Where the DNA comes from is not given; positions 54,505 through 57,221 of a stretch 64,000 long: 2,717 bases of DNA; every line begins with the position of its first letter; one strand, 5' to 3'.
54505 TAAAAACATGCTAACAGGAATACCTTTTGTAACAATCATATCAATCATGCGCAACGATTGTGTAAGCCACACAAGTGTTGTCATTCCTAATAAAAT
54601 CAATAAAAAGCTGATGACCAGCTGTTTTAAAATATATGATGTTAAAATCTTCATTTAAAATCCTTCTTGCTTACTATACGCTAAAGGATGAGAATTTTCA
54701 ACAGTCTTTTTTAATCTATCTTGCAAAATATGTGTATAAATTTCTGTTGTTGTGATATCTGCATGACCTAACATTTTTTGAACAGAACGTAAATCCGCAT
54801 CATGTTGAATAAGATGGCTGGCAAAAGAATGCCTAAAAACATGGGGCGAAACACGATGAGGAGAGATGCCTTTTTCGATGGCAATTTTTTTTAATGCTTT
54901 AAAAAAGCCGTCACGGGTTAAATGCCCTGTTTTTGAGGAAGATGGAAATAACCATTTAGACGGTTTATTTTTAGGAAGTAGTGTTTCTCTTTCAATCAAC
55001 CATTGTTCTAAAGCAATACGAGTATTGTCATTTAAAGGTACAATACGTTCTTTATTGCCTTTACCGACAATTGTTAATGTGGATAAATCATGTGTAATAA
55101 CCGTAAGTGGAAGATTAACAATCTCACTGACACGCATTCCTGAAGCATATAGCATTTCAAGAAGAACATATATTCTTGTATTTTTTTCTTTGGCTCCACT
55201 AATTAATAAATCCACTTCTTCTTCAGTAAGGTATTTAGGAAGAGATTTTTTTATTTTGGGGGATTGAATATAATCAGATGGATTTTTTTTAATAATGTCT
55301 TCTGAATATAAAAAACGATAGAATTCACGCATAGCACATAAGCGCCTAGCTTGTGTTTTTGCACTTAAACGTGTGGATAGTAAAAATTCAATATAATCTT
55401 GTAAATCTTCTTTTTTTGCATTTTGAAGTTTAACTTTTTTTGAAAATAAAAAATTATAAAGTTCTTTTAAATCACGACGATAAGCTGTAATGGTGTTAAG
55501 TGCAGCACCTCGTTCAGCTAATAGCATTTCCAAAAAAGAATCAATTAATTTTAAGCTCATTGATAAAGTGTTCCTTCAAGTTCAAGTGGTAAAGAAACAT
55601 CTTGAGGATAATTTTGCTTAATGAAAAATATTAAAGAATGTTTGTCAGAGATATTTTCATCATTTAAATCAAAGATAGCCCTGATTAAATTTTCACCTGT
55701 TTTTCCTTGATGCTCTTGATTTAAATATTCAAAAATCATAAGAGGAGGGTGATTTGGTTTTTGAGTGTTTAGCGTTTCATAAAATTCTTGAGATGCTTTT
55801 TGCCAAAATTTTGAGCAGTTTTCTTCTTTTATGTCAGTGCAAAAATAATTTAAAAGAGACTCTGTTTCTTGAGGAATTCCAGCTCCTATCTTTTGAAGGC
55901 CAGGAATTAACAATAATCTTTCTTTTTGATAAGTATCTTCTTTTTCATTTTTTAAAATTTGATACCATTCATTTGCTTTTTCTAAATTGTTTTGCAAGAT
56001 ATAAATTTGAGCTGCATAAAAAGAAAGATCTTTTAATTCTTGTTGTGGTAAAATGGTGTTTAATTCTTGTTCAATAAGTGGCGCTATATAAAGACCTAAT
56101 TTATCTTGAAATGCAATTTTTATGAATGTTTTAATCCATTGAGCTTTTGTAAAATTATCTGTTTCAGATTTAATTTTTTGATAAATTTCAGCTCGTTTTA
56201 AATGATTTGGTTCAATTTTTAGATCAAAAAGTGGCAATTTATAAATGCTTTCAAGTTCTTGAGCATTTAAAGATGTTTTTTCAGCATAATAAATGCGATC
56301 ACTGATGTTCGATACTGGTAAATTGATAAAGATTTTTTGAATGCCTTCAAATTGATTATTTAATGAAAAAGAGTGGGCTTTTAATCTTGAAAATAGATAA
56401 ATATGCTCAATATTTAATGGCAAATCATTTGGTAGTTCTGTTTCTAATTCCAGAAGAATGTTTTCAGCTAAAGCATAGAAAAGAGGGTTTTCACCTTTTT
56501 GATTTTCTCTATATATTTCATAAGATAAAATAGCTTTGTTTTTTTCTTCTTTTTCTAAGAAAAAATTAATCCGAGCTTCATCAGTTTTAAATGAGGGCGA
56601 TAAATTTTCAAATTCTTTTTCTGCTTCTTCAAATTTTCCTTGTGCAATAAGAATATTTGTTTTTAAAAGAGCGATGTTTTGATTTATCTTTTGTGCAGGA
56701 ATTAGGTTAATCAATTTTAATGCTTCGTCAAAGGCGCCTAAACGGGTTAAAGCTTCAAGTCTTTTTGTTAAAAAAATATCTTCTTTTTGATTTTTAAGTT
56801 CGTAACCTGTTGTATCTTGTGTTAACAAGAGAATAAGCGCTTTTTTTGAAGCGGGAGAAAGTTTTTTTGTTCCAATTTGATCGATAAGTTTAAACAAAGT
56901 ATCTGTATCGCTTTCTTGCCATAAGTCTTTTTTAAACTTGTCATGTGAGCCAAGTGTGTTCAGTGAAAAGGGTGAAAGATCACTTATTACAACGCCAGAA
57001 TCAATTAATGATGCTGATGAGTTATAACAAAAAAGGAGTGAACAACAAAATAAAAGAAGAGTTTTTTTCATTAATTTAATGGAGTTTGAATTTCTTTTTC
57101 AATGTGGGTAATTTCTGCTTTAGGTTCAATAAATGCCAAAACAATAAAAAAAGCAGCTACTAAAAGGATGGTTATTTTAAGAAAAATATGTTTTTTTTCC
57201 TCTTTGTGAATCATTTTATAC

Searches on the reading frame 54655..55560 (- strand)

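Call 14: search_protein_families(library=pfam, proteins=[window:54655-55560:-], max_evalue=0.001)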
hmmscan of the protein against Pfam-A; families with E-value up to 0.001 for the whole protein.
window:54655-55560:- (301 aa): 4 families
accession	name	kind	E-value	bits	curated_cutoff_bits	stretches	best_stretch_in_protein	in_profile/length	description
PF00589.27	Phage_integrase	-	1.4e-44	152.4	27.1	1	109-279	1-169/172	Phage integrase family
PF02899.23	Phage_int_SAM_1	-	3.6e-20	72.4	22.3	1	6-87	1-82/83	Phage integrase, N-terminal SAM-like domain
PF13495.12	Phage_int_SAM_4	-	1.2e-07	32.5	27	1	5-89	1-83/85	Phage integrase, N-terminal SAM-like domain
PF13102.12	Phage_int_SAM_5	-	3.4e-05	24.6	22.3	1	20-94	18-92/98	Phage integrase SAM-like domain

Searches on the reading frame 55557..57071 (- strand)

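Call 14: search_protein_families(library=pfam, proteins=[window:55557-57071:-], max_evalue=0.001)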
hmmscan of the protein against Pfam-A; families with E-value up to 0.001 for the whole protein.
window:55557-57071:- (504 aa): 2 families
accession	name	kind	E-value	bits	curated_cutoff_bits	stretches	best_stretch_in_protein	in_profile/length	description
PF14559.12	TPR_19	-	5.6e-07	30.2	25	0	130-166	24-59/68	Tetratricopeptide repeat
PF07719.23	TPR_2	-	0.00037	20.9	27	0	351-371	5-25/34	Tetratricopeptide repeat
